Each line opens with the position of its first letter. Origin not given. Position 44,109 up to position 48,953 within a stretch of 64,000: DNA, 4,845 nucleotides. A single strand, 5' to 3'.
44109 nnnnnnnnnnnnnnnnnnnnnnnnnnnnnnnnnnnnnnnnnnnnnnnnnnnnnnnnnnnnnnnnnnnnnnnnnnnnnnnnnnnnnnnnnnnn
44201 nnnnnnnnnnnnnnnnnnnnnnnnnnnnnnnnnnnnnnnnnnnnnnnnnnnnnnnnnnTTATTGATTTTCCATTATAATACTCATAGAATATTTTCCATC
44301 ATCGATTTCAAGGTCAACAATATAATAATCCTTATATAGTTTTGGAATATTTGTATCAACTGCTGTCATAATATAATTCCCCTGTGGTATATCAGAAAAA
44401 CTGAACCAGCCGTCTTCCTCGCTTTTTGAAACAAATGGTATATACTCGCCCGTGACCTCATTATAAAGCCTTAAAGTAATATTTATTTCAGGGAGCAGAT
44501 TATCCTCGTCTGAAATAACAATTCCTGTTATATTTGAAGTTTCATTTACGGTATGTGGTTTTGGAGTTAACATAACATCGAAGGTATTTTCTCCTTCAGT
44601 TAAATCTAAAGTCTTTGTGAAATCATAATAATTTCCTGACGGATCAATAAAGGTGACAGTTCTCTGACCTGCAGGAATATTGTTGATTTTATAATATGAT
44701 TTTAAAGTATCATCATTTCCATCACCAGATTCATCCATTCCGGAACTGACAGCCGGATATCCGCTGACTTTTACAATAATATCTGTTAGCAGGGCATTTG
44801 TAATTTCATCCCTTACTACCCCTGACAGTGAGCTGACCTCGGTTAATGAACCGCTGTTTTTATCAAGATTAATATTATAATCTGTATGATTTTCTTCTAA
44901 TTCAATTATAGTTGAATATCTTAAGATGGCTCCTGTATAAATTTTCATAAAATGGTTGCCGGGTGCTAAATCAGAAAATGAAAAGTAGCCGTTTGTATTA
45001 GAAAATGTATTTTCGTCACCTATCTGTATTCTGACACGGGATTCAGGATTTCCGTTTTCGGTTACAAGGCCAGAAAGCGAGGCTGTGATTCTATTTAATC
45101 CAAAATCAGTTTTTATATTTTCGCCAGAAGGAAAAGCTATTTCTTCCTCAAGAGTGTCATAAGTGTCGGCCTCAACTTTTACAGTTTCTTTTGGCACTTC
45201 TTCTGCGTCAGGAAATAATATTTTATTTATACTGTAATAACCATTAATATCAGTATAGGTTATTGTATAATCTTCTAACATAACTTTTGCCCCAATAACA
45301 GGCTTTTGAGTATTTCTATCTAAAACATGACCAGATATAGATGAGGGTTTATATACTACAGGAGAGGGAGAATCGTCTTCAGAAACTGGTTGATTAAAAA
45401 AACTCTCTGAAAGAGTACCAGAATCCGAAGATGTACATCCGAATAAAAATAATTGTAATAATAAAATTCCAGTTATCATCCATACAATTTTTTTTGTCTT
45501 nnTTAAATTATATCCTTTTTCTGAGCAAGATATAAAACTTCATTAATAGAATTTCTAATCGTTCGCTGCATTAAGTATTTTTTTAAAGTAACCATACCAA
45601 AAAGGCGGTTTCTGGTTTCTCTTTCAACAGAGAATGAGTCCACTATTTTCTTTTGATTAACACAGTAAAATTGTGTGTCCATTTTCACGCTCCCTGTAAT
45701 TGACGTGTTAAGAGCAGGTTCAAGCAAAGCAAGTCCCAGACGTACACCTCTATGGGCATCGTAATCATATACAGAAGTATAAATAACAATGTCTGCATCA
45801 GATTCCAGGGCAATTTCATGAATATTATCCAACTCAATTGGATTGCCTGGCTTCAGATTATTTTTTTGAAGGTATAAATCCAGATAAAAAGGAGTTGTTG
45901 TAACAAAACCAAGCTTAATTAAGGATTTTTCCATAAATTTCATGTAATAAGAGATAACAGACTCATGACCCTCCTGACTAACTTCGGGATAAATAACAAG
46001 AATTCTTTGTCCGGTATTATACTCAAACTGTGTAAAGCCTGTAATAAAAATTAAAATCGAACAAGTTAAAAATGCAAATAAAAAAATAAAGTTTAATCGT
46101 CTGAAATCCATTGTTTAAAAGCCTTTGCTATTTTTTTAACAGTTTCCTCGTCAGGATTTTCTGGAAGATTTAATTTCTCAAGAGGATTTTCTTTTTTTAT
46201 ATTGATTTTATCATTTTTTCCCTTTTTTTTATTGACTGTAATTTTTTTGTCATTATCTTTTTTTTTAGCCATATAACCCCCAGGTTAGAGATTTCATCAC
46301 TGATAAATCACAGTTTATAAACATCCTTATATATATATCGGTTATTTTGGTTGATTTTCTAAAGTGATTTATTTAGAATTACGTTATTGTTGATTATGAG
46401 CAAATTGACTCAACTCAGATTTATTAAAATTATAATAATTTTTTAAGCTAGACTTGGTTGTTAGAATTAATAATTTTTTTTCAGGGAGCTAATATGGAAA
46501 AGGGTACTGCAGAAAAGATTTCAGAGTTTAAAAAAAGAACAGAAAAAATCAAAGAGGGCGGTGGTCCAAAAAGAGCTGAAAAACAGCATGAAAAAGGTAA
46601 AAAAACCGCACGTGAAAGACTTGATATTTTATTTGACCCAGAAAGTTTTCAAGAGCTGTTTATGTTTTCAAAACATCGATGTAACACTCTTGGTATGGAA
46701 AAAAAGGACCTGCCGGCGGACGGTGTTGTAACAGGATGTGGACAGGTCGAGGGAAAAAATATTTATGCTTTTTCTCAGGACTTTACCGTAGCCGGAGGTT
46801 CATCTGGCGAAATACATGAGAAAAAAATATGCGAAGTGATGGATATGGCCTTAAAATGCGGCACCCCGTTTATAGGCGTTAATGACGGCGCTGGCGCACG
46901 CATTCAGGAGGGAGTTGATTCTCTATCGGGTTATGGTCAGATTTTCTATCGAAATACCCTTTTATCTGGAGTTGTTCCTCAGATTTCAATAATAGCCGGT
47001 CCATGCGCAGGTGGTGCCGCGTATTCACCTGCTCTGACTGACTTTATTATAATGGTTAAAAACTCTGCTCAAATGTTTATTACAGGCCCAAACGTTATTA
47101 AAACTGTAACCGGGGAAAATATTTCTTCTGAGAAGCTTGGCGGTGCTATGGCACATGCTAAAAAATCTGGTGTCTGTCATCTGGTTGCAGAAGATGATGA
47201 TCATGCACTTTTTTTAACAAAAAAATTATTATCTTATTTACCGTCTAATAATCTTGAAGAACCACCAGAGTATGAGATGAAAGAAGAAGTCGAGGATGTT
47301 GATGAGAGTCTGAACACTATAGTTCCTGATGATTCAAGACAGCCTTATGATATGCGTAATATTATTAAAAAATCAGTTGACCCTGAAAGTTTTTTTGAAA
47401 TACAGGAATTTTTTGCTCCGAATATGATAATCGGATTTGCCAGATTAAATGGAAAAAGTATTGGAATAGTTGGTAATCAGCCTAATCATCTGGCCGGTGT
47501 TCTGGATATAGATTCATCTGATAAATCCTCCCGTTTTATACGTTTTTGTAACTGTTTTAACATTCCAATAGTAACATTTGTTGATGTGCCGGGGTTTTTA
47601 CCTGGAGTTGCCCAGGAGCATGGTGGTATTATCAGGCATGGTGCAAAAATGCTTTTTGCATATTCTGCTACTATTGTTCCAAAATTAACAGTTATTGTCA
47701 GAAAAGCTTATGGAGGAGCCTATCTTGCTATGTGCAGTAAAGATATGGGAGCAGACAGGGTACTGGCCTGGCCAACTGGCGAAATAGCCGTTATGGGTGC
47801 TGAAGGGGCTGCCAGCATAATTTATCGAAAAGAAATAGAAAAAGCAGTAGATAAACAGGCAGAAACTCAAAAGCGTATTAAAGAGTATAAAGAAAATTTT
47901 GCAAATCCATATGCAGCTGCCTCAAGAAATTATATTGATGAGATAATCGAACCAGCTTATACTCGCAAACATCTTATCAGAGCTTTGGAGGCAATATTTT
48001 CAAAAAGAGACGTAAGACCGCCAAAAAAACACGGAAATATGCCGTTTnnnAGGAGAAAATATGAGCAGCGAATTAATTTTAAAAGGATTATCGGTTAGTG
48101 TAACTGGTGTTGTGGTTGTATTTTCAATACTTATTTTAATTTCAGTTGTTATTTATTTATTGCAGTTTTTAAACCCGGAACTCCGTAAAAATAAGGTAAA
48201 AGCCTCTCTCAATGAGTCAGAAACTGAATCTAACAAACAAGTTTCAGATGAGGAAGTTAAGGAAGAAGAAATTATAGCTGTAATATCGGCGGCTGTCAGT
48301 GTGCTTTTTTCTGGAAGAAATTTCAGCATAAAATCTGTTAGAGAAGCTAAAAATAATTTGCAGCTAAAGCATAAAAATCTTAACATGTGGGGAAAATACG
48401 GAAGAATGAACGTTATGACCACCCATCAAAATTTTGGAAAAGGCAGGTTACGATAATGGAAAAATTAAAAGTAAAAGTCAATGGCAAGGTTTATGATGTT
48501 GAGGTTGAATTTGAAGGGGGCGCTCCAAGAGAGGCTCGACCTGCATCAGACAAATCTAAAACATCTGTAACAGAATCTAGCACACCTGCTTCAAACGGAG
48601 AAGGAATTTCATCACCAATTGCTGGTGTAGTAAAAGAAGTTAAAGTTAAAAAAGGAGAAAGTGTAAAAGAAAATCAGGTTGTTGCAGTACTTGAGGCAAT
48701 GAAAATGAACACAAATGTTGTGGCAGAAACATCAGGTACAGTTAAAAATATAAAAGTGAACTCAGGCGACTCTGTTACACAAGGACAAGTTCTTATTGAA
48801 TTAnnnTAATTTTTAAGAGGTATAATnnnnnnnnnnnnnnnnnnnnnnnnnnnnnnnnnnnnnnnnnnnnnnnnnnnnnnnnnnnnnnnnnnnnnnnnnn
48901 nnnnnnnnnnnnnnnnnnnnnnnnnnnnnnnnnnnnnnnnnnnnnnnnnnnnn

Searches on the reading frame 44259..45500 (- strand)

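Call 14: search_protein_families(library=pfam, proteins=[window:44259-45500:-], max_evalue=0.0001)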
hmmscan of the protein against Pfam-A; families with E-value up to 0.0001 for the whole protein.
window:44259-45500:- (413 aa): 6 families
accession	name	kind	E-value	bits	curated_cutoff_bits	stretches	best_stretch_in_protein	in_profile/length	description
PF13620.12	CarboxypepD_reg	-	2.5e-19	69.8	32.3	0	54-133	1-79/82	Carboxypeptidase regulatory-like domain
PF13715.12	CarbopepD_reg_2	-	1.6e-16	60.6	32.2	1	55-142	1-83/88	CarboxypepD_reg-like domain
PF09430.16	EMC7_beta-sandw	-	1.2e-08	35.7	26.6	0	332-385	3-50/122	ER membrane protein complex subunit 7, beta-sandwich domain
PF17210.9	SdrD_B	-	8.4e-06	26.4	29.7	0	164-214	41-91/112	SdrD B-like domain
PF23193.1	NOMO_3rd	-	9.9e-06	26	27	0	344-383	47-87/120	NOMO third transthyretin-like domain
PF17802.7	SpaA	-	7.1e-05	23.3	23.1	0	335-400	15-77/91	Prealbumin-like fold domain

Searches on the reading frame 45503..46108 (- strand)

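Call 14: search_protein_families(library=pfam, proteins=[window:45503-46108:-], max_evalue=0.0001)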
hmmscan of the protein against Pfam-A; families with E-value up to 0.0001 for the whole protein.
window:45503-46108:- (201 aa): 0 families

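Call 16: search_protein_families(library=pfam, proteins=[window:45503-46108:-], max_evalue=0.05)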
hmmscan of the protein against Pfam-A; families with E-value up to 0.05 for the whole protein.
window:45503-46108:- (201 aa): 1 family
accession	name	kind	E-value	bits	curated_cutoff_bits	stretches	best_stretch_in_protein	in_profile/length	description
PF19867.5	DUF6340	-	0.013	15.2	26.4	1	79-163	66-152/258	Family of unknown function (DUF6340)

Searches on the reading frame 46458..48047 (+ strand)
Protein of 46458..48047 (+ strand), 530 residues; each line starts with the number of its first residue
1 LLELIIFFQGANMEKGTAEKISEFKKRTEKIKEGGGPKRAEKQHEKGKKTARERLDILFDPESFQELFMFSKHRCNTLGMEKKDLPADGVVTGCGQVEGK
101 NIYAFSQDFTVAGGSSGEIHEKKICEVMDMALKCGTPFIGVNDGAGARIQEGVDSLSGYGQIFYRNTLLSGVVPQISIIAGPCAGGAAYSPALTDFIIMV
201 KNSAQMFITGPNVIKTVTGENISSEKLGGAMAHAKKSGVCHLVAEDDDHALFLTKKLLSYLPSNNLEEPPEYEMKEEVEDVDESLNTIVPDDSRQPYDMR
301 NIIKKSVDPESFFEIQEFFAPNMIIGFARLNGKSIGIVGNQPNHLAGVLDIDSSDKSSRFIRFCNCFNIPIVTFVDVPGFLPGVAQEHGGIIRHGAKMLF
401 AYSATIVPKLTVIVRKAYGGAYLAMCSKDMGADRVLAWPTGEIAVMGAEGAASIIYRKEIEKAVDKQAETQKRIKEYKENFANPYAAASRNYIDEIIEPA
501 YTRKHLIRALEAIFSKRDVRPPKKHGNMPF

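Call 14: search_protein_families(library=pfam, proteins=[window:46458-48047:+], max_evalue=0.0001)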
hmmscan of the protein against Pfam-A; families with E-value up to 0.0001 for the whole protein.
window:46458-48047:+ (530 aa): 2 families
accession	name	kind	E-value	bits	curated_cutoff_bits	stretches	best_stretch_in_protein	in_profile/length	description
PF01039.27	Carboxyl_trans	-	3.1e-199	663.1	22.3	1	42-528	1-493/493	Carboxyl transferase domain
PF03255.19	ACCA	-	1.4e-14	54.4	23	1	325-463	96-240/310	Acetyl co-enzyme A carboxylase carboxyltransferase-like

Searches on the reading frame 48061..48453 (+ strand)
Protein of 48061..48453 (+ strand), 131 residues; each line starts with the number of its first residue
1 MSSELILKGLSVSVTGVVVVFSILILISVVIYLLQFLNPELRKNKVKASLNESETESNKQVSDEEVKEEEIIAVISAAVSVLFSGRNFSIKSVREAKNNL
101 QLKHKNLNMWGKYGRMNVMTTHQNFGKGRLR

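Call 14: search_protein_families(library=pfam, proteins=[window:48061-48453:+], max_evalue=0.0001)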
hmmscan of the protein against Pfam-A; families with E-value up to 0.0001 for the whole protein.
window:48061-48453:+ (131 aa): 1 family
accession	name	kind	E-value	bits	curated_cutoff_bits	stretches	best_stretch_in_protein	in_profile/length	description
PF04277.18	OAD_gamma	-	6.2e-15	56.1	27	1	8-80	2-73/76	Oxaloacetate decarboxylase, gamma chain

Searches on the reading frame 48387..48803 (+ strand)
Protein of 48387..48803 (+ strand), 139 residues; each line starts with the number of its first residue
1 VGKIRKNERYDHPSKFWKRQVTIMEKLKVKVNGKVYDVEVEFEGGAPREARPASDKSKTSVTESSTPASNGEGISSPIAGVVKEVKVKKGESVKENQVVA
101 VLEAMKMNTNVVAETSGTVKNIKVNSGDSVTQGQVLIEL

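Call 15: search_protein_families(library=pfam, proteins=[window:48387-48803:+], max_evalue=0.0001)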
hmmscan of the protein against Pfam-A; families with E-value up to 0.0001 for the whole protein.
window:48387-48803:+ (139 aa): 4 families
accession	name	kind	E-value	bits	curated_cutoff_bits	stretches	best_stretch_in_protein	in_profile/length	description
PF00364.28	Biotin_lipoyl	-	7.2e-19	67.8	22.1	1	75-139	4-73/73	Biotin-requiring enzyme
PF13533.13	Biotin_lipoyl_2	-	1.1e-08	35.2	29.8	0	113-139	5-31/32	Biotin-lipoyl like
PF13437.12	HlyD_3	-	9.4e-06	26.8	22.2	0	74-103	2-31/106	HlyD family secretion protein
PF16576.10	HlyD_D23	-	1.8e-05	24.6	30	0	106-138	106-138/214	Barrel-sandwich domain of CusB or HlyD membrane-fusion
